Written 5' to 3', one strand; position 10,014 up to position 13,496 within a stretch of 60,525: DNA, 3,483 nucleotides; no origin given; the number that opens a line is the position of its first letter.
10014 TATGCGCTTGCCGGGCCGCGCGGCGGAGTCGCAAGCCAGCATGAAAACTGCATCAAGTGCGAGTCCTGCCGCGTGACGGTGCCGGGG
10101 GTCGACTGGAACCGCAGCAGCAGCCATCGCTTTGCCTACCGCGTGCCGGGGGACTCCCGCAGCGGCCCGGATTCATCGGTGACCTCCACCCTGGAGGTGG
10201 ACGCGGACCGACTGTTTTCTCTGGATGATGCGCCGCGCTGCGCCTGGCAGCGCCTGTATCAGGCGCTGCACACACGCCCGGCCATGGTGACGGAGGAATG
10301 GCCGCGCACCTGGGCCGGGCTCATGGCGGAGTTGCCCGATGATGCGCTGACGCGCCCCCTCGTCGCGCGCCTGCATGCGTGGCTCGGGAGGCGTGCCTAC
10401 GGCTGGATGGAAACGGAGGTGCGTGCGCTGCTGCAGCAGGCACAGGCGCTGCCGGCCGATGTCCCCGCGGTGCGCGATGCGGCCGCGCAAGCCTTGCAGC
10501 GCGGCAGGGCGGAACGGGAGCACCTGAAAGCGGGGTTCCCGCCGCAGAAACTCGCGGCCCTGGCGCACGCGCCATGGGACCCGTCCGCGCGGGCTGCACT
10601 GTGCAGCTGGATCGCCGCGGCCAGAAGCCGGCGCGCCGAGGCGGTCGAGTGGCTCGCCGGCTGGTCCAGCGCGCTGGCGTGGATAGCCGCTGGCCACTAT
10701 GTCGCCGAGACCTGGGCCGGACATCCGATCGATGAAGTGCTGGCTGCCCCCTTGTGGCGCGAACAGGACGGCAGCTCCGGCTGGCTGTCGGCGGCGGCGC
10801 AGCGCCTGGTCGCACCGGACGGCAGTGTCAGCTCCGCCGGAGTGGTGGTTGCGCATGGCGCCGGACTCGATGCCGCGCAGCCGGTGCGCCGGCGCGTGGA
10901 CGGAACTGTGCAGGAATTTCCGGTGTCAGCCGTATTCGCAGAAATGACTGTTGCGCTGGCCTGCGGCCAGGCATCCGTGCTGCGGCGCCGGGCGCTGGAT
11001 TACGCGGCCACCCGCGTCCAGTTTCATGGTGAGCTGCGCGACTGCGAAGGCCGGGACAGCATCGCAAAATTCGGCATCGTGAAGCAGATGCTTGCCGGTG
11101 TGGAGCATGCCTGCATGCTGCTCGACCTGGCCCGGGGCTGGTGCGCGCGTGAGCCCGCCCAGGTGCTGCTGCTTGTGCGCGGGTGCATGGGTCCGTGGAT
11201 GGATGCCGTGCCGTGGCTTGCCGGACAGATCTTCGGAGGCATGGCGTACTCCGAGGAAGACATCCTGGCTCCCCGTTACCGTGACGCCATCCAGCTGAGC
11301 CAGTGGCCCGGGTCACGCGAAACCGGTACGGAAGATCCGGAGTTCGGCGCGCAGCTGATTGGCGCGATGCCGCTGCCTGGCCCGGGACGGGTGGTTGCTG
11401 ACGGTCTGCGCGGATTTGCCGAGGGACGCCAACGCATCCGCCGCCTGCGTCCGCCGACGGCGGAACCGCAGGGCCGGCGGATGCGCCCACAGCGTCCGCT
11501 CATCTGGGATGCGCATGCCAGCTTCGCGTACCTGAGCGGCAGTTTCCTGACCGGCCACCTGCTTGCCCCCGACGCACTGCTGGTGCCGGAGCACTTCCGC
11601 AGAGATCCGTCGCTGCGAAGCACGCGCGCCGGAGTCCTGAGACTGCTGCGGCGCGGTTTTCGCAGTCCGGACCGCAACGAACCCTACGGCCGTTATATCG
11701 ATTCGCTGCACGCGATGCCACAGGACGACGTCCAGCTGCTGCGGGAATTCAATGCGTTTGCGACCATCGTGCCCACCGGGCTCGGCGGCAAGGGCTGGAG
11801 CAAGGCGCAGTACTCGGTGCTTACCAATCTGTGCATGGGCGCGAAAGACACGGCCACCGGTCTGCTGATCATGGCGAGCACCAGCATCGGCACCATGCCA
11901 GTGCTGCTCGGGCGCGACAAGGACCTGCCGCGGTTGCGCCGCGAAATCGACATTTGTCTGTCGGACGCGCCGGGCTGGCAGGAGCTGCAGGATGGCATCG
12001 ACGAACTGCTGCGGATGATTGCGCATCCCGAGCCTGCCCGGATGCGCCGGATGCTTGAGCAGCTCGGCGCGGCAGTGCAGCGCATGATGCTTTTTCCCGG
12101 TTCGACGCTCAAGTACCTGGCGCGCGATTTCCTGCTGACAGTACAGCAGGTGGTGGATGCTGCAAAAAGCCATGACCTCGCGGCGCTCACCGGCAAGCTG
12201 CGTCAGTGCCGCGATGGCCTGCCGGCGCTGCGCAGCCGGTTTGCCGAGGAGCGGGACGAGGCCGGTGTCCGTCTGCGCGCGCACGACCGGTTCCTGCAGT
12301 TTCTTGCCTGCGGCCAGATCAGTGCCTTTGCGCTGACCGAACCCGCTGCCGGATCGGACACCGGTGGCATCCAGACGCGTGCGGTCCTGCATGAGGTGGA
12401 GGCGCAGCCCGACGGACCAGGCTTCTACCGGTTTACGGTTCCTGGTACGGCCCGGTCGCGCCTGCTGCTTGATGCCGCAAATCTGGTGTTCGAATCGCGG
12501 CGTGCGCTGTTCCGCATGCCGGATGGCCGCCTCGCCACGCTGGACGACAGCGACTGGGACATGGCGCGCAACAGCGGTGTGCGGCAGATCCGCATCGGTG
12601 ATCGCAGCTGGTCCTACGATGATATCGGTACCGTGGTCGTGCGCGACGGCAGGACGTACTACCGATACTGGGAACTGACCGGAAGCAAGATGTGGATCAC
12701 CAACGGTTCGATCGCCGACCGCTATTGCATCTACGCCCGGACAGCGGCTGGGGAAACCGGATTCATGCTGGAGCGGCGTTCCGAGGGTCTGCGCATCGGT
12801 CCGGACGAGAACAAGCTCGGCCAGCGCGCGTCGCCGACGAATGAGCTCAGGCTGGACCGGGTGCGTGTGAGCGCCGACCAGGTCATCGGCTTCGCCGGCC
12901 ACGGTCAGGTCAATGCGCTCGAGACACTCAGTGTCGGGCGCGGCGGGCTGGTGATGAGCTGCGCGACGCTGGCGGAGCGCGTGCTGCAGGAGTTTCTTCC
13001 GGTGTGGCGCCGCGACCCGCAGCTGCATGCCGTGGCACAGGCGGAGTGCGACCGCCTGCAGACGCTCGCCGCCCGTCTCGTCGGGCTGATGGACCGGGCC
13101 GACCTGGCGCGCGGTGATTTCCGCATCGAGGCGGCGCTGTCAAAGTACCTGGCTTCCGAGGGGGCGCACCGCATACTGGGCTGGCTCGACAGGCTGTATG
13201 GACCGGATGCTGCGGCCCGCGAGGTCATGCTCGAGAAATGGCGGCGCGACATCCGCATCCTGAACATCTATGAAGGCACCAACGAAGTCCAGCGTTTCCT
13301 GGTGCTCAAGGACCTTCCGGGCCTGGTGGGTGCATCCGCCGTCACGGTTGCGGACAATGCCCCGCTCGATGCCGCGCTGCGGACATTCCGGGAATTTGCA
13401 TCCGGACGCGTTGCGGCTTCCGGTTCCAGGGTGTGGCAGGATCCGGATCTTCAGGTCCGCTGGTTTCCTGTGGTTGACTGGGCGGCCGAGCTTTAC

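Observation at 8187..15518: Single 2,443-aa polypeptide fusing ETF-QO (FixC/FixX), acyl-CoA dehydrogenase and both ETF subunits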

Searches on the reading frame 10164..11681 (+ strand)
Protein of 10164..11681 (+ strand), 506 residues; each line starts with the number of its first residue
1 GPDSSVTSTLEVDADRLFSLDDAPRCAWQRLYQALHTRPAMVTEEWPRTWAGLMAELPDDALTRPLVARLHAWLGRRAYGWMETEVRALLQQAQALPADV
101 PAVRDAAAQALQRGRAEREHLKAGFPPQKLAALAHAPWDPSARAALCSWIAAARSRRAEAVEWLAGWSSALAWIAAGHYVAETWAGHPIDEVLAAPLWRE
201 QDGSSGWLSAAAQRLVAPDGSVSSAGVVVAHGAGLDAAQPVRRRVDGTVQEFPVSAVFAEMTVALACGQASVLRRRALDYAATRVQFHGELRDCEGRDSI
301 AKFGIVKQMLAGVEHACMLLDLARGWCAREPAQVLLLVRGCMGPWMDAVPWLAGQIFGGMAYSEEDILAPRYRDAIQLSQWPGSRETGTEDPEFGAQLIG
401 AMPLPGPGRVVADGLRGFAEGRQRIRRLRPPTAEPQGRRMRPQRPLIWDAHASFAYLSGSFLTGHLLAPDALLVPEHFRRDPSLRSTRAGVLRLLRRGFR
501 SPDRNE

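Call 35: search_solved_structures(query=A4, max_evalue=0.1, show_alignments=1)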
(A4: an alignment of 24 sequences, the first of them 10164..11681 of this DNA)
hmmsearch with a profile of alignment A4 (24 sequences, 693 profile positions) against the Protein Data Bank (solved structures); distinct sequences matched with E-value up to 0.1: 47.
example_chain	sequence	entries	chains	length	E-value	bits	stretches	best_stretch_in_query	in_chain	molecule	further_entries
8ca1_B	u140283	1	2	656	2.4e-09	39.8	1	313-615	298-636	Very long-chain specific acyl-CoA dehydrogenase, mitochondrial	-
2z1q_A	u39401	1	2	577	8.5e-09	38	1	235-568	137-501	Acyl-CoA dehydrogenase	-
1buc_A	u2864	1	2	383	1.3e-07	34.1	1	298-476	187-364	BUTYRYL-COA DEHYDROGENASE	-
3b96_A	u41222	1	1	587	2.3e-07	33.2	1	314-611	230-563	Very long-chain specific acyl-CoA dehydrogenase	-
2uxw_A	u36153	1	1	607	2.6e-07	33.1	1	314-611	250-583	VERY-LONG-CHAIN SPECIFIC ACYL-COA DEHYDROGENASE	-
7s7g_A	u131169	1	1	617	2.9e-07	32.9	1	314-611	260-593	Very long-chain specific acyl-CoA dehydrogenase, mitochondrial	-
2dvl_A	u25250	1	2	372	2.7e-06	29.7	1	220-482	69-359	Acyl-CoA dehydrogenase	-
4n5f_A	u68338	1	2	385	5.9e-05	25.3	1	297-478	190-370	Putative acyl-CoA dehydrogenase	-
5lnx_A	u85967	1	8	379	7.3e-05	25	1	293-484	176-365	Acyl-CoA dehydrogenase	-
4m9a_A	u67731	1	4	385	0.00013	24.1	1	297-476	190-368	Acyl-CoA dehydrogenase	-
7y0a_A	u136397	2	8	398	0.00093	21.3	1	268-476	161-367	Short-chain specific acyl-CoA dehydrogenase, mitochondrial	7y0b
8sgs_A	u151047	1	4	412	0.0012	21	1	268-474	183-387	Short-chain specific acyl-CoA dehydrogenase, mitochondrial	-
8phf_A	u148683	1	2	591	0.0014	20.7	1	299-578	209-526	Complex I assembly factor ACAD9, mitochondrial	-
8phe_A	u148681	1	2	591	0.0016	20.5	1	306-578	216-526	Complex I assembly factor ACAD9, mitochondrial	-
2vig_A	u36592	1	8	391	0.0018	20.4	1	268-481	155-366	SHORT-CHAIN SPECIFIC ACYL-COA DEHYDROGENASE,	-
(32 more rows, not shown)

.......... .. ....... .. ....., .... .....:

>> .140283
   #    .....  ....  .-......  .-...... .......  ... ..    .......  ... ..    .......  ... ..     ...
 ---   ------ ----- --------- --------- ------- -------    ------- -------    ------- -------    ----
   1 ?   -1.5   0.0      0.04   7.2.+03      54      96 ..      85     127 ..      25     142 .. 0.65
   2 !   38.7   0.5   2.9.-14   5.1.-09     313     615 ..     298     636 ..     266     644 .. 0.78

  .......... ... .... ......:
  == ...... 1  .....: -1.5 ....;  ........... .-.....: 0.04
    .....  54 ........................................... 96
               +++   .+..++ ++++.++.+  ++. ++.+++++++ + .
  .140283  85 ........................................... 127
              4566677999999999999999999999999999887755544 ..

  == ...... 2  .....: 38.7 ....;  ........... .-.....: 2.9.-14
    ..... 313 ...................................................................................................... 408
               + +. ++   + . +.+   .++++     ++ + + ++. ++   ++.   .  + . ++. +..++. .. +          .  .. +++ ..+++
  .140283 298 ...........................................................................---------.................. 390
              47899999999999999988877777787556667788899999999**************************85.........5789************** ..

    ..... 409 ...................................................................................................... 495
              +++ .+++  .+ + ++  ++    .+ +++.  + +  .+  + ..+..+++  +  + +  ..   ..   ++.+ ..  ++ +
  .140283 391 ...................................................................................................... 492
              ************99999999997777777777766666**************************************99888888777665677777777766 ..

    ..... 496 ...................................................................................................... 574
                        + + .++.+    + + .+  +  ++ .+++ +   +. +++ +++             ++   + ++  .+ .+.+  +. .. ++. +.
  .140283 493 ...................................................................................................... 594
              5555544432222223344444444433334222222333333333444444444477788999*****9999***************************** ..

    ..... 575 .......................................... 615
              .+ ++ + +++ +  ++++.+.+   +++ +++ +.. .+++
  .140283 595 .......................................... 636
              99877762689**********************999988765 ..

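Call 49: search_protein_representatives(protein=window:10164-11681:+)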
Query: 506 residues. Proteins with E-value up to 0.001 (for the whole library): 64; up to 1e-10: 37; up to 1e-30: 7. The best 64 are listed.
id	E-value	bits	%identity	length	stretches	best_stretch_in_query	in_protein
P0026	2.3e-108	380.0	50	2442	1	22-506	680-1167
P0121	1.5e-69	251.9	44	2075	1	31-503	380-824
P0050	8.2e-56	206.6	43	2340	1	1-504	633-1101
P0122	1.7e-53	199.0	51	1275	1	217-446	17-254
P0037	1.1e-47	179.8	40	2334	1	94-503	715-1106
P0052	3.7e-47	178.0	43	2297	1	116-502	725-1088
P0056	6.5e-47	177.2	43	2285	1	119-502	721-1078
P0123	1.4e-16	77.2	34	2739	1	153-382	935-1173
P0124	3.6e-16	75.8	37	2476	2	259-376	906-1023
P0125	5.2e-15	72.0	48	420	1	262-376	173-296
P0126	2.3e-14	69.8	38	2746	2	235-386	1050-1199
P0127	3.7e-14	69.2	43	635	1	263-377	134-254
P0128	4.7e-14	68.8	36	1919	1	101-375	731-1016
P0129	5.6e-14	68.6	29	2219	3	262-408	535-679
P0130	6.9e-14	68.3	43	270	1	259-376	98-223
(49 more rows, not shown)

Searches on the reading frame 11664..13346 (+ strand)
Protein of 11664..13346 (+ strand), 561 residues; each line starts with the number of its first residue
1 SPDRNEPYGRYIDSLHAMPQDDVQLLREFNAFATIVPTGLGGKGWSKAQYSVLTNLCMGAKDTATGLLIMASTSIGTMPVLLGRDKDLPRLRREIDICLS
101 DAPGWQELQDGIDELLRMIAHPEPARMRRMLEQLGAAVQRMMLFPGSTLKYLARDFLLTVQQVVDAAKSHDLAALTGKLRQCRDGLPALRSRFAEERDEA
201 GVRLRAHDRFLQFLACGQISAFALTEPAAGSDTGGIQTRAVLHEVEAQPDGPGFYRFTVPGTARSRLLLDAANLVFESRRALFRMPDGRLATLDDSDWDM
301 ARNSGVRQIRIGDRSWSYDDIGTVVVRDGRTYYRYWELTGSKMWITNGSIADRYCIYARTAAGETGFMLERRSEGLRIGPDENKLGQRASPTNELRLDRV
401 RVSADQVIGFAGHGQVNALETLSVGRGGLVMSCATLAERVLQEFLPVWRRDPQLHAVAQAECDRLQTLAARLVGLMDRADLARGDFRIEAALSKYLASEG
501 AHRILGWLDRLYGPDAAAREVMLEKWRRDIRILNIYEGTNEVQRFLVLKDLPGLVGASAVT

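Call 60: search_solved_structures(query=window:11664-13346:+, max_evalue=1e-10, show_alignments=3)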
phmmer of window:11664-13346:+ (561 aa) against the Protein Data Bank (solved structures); distinct sequences matched with E-value up to 1e-10: 54.
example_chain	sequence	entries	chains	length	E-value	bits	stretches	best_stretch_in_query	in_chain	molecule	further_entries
3b96_A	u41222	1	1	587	1.2e-33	119.8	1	334-547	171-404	Very long-chain specific acyl-CoA dehydrogenase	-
2uxw_A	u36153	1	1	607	1.4e-33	119.6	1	334-547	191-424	VERY-LONG-CHAIN SPECIFIC ACYL-COA DEHYDROGENASE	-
7s7g_A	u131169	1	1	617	1.5e-33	119.5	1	334-547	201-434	Very long-chain specific acyl-CoA dehydrogenase, mitochondrial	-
8ca1_B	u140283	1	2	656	3.9e-32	114.8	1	334-547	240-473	Very long-chain specific acyl-CoA dehydrogenase, mitochondrial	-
3pfd_A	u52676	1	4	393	2e-27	99.3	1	336-548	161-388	Acyl-CoA dehydrogenase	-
5lnx_A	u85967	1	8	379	2.8e-27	98.8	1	337-553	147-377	Acyl-CoA dehydrogenase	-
5ol2_C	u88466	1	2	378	1.6e-26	96.4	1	337-547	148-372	Acyl-CoA dehydrogenase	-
6fah_C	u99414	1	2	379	1.1e-25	93.6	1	335-547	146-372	Caffeyl-CoA reductase-Etf complex subunit CarC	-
8phe_A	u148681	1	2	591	2.4e-25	92.4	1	334-548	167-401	Complex I assembly factor ACAD9, mitochondrial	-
8phf_A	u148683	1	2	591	2.5e-25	92.4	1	334-548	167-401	Complex I assembly factor ACAD9, mitochondrial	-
9w60_A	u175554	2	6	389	5.7e-25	91.2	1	335-547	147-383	Butyryl CoA dehydrogenase apo protein | Butyryl CoA Dehydrogenase with FAD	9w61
2dvl_A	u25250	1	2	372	1.6e-24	89.8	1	337-551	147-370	Acyl-CoA dehydrogenase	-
8i4p_A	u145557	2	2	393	2.8e-23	85.6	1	336-551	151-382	Acyl-CoA dehydrogenase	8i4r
7w0j_A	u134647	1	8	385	2.9e-23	85.6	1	335-550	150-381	Acyl-CoA dehydrogenase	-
2z1q_A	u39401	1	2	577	2.9e-23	85.6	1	335-547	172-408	Acyl-CoA dehydrogenase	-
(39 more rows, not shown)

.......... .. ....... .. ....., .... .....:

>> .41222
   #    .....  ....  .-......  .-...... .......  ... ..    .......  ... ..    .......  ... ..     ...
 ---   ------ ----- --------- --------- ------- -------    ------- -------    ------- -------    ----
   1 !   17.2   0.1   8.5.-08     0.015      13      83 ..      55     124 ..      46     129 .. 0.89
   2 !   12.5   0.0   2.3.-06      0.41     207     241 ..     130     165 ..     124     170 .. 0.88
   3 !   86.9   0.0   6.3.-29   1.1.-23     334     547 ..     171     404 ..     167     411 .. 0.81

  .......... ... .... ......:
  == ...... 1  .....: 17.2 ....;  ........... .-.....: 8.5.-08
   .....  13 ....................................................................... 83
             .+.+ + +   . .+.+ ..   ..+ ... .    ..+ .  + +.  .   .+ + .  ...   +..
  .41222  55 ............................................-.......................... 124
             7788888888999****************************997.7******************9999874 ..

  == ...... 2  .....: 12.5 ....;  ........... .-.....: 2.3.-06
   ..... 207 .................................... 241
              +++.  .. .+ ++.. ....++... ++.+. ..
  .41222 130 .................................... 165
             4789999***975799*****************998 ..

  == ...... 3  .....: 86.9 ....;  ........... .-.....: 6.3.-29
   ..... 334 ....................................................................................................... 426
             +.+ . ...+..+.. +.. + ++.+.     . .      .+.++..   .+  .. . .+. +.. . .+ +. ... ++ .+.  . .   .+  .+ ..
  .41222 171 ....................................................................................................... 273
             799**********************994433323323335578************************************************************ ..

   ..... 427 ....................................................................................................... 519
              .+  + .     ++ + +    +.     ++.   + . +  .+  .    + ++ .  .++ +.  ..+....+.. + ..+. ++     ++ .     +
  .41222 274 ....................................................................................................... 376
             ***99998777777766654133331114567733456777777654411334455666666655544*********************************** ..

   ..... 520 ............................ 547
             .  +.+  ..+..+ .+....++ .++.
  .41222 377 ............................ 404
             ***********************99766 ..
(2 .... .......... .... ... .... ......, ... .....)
